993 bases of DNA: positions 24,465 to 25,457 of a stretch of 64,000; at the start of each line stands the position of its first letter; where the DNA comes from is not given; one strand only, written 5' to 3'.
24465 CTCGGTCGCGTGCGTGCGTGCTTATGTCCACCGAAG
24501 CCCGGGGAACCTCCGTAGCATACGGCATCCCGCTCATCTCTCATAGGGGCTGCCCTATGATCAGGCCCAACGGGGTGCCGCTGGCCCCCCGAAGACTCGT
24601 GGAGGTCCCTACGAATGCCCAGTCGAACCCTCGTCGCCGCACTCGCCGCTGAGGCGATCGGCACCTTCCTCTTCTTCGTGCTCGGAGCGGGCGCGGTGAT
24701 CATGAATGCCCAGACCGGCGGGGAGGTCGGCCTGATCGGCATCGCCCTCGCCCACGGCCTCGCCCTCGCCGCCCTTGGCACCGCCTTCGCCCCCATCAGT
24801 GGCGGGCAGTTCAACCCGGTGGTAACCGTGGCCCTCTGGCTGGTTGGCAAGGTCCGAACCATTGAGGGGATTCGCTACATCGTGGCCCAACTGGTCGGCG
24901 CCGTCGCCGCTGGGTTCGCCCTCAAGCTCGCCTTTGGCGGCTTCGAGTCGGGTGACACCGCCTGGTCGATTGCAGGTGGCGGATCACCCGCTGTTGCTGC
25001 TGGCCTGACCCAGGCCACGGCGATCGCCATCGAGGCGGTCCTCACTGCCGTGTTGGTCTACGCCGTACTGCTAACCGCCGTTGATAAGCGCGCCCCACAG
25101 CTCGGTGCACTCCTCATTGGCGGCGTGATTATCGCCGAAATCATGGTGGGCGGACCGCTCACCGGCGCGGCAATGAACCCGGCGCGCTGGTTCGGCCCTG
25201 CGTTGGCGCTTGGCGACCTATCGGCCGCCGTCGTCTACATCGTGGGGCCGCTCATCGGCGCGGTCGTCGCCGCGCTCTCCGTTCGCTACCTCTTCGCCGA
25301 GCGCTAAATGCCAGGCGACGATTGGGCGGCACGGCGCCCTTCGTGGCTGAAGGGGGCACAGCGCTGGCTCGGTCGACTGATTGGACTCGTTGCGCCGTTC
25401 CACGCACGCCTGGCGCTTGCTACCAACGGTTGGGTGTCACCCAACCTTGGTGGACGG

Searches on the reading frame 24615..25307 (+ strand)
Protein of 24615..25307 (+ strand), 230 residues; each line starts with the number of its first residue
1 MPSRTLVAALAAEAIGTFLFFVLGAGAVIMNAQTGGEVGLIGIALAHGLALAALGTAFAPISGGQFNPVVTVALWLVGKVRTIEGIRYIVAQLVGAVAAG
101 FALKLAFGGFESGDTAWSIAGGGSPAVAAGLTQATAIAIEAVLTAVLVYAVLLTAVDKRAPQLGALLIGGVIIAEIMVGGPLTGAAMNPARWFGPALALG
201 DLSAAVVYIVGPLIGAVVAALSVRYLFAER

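Call 57: search_protein_families(library=pfam, proteins=[window:24615-25307:+], max_evalue=0.001)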
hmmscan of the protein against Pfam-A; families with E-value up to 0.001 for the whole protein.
window:24615-25307:+ (230 aa): 1 family
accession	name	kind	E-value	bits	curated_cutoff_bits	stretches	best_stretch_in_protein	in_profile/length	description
PF00230.25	MIP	-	1.6e-46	159.3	25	1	6-221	7-220/222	Major intrinsic protein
